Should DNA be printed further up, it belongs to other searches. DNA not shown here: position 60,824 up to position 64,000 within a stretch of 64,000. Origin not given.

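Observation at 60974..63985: Covalently duplicated PilB/GspE-type secretion ATPase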

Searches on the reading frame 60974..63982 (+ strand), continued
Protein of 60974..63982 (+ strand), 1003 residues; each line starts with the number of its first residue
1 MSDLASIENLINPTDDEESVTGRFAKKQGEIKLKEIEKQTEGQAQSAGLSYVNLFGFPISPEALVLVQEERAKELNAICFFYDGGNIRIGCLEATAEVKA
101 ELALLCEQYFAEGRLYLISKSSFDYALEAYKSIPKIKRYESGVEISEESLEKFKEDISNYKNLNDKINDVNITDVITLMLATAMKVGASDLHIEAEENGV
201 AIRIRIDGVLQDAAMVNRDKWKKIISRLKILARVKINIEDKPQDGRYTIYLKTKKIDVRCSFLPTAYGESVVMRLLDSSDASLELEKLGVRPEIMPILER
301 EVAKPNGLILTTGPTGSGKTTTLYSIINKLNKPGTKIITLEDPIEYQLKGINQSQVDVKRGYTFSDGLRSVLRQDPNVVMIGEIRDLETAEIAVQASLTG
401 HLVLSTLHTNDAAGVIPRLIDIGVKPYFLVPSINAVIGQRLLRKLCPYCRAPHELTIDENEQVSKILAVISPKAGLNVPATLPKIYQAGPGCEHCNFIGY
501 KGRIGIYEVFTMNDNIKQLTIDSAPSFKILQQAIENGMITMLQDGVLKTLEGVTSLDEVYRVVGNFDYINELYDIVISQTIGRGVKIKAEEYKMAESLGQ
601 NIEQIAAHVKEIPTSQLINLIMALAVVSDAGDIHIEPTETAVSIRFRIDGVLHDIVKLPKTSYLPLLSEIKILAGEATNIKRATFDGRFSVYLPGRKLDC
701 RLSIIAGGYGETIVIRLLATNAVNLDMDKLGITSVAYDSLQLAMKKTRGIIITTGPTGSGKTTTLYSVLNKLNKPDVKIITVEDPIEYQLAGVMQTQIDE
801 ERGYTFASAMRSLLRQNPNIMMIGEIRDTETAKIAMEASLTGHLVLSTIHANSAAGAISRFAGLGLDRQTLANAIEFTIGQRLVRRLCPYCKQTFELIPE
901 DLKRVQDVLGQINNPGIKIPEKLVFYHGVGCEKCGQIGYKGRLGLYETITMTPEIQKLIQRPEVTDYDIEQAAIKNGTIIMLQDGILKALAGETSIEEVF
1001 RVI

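Call 47: search_protein_families(library=pfam, proteins=[L001:7471-8043:+, L001:8050-8544:+], max_evalue=1)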
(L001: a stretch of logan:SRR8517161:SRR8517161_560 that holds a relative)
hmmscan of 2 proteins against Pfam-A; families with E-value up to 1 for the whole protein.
L001:7471-8043:+ (191 aa): 4 families
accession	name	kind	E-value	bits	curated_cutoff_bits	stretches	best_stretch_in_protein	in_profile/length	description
PF01997.21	Translin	-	1.6e-19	71.1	25.9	1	20-189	2-205/205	Translin family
PF24722.1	DUF7674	-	0.049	14.2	27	1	118-152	26-60/111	Domain of unknown function (DUF7674)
PF08700.17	VPS51_Exo84_N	-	0.073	13.6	24.2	1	5-65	26-85/87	Vps51/EXO84/COG1 N-terminal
PF13113.11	DUF3970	-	0.46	11.2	21.1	1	51-74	7-28/55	Protein of unknown function (DUF3970)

L001:8050-8544:+ (165 aa): 3 families
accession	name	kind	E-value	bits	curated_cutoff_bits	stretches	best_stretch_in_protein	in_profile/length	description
PF12850.12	Metallophos_2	-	2.9e-26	92.8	27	1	1-153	1-152/154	Calcineurin-like phosphoesterase superfamily domain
PF00149.33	Metallophos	-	5.1e-12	47.1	21.5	1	1-121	1-190/191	Calcineurin-like phosphoesterase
PF14582.11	Metallophos_3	-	0.00027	20.8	28.2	1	70-158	172-255/259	Metallophosphoesterase, calcineurin superfamily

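Call 50: predict_structure(alignment_id=A1)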
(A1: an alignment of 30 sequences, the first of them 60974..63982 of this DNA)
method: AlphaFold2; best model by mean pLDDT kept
length: 1003 residues; sequences in the alignment: 30
mean_pLDDT: 82.4   pTM: 0.49
mean pLDDT of the five models: 82.4, 81.2, 78.7, 77.9, 75.1
residues with pLDDT >= 90: 251; 70-90: 636; 50-70: 93; < 50: 23
segments of 3 or more residues with pLDDT < 50: 1-5, 12-14, 135-140, 577-582
pLDDT, mean of each block of 10 residues (from residue 1): 44 53 68 82 85 84 78 88 83 88 78 88 86 53 68 64 73 76 80 85 84 81 80 76 81 79 85 75 83 90 92 87 90 89 78 80 83 90 88 90 92 90 90 93 92 87 81 74 88 85 91 90 86 87 92 92 78 56 67 78 68 74 83 88 82 81 81 66 68 76 81 80 67 86 90 86 89 88 79 82 80 86 89 90 92 89 89 92 90 90 90 85 89 80 89 91 87 89 92 91 85
secondary structure, 60 per line:
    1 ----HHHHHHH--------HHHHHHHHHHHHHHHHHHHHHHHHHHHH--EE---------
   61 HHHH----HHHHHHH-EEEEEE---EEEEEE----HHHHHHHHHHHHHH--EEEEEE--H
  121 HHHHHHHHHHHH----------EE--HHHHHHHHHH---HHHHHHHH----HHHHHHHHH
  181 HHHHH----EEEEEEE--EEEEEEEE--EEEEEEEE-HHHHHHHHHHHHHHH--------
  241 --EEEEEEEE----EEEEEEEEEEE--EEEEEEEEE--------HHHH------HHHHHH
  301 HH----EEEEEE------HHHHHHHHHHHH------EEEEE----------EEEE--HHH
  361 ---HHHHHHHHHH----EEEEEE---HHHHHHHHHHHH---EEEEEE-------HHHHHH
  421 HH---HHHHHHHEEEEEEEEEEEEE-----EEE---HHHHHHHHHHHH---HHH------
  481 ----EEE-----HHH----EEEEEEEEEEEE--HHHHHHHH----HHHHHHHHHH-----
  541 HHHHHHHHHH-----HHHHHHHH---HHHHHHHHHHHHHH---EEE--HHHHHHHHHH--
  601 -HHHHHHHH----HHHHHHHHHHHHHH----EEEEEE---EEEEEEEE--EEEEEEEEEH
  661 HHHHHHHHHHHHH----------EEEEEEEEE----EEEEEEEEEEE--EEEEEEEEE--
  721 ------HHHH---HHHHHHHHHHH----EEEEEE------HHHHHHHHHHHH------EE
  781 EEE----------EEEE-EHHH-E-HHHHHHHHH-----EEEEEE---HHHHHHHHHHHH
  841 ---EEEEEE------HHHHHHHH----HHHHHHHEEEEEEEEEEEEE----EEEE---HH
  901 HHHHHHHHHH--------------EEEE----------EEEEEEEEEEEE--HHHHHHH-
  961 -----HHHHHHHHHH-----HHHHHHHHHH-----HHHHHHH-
elements in order (helices of 4 or more, strands of 3 or more residues): H5-11 H20-47 H61-64 H69-75 E77-82 E86-91 H96-109 E112-117 H120-132 H147-156 H160-167 H172-185 E190-196 E199-206 E209-216 H218-232 E243-250 E255-265 E268-276 H285-288 H295-302 E307-312 H319-330 E337-341 E352-355 H364-373 E378-383 H387-398 E402-407 H415-422 H426-432 E433-445 E451-453 H457-468 E485-487 E500-511 H514-521 H526-535 H541-550 H556-563 H567-580 E584-586 H589-598 H602-609 H614-627 E632-637 E641-648 E651-659 H660-673 E684-692 E697-707 E710-718 H727-730 H734-744 E749-754 H761-772 E779-783 E794-797 H806-814 E820-825 H829-840 E844-849 H856-863 H868-874 E875-887 E892-895 H899-910 E925-928 E939-950 H953-959 H966-975 H981-990 H996-1002

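Call 51: search_solved_structures(query=window:60974-63982:+, max_evalue=1e-40)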
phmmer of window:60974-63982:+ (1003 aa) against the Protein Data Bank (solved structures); distinct sequences matched with E-value up to 1e-40: 12.
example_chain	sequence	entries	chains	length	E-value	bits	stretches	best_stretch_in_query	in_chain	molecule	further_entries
3jc8_Ba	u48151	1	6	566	1.6e-103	350.5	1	32-560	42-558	Type IV-A pilus assembly ATPase PilB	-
4pht_A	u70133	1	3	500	2.3e-101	343.4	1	146-563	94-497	General secretory pathway protein E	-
5tsg_B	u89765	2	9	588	4.7e-100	339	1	155-563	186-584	Type IV pilus biogenesis ATPase PilB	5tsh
6olj_C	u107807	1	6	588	9.7e-100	338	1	155-563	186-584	Type IV pilus biogenesis ATPase PilB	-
4ksr_A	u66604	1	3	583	2.5e-99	336.6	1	155-564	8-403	Type II secretion system protein E, Hemolysin-coregulated protein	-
1p9r_A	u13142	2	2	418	3.1e-99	336.3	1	153-561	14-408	General secretion pathway protein E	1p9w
4kss_A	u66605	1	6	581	3.3e-99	336.2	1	155-563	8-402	Type II secretion system protein E, hemolysin-coregulated protein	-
5zfr_A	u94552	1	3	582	6.3e-99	335.3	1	119-563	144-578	Type IV pilus biogenesis ATPase PilB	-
6f8l_G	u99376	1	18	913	6.8e-90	305.4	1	136-560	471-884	Type IV pilus assembly protein PilF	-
5oiu_A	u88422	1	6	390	5.6e-88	299.1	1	181-560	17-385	Type IV pilus assembly protein PilF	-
5it5_F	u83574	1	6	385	6.1e-88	299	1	182-560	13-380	ATP binding motif-containing protein PilF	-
6ejf_A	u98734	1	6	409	6.4e-88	298.9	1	182-560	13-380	Type IV pilus assembly protein PilF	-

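Call 52: find_encoding_contigs(protein=P0139, flank=7000, max_places=1)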
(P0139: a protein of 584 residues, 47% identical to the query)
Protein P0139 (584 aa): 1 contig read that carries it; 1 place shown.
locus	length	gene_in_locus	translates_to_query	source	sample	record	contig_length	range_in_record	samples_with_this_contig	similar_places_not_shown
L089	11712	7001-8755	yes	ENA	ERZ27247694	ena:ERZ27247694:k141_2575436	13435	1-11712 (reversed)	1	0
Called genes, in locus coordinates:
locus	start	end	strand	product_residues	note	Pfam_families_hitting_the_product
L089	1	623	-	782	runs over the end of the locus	?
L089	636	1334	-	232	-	PF00551:Formyl_trans_N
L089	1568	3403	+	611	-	PF13385:Laminin_G_3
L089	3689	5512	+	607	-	PF06480:FtsH_ext (weak), PF20720:nSTAND3 (faint), PF00004:AAA, PF17862:AAA_lid_3, PF01434:Peptidase_M41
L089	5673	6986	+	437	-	-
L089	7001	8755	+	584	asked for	PF00437:T2SSE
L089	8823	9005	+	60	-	-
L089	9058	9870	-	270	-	-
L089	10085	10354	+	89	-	-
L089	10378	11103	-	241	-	-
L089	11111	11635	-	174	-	PF02367:TsaE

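Call 53: find_encoding_contigs(protein=P0145, flank=7000, max_places=1)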
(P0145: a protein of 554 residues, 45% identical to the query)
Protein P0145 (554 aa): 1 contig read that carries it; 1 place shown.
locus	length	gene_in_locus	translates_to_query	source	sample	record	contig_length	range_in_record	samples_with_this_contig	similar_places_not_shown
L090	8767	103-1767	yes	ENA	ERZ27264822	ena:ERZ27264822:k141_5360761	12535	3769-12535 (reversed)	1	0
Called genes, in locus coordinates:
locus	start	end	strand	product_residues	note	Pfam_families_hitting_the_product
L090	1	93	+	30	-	?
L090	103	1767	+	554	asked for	PF05157:MshEN (weak), PF00437:T2SSE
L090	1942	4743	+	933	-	PF02739:5_3_exonuc_N, PF01367:5_3_exonuc, PF01612:DNA_pol_A_exo1, PF22619:DNA_polI_exo1, PF00476:DNA_pol_A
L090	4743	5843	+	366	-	PF04188:Mannosyl_trans2 (weak)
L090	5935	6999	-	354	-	-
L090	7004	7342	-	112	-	PF00391:PEP-utilizers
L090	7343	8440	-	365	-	-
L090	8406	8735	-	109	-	PF00391:PEP-utilizers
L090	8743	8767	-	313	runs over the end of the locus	-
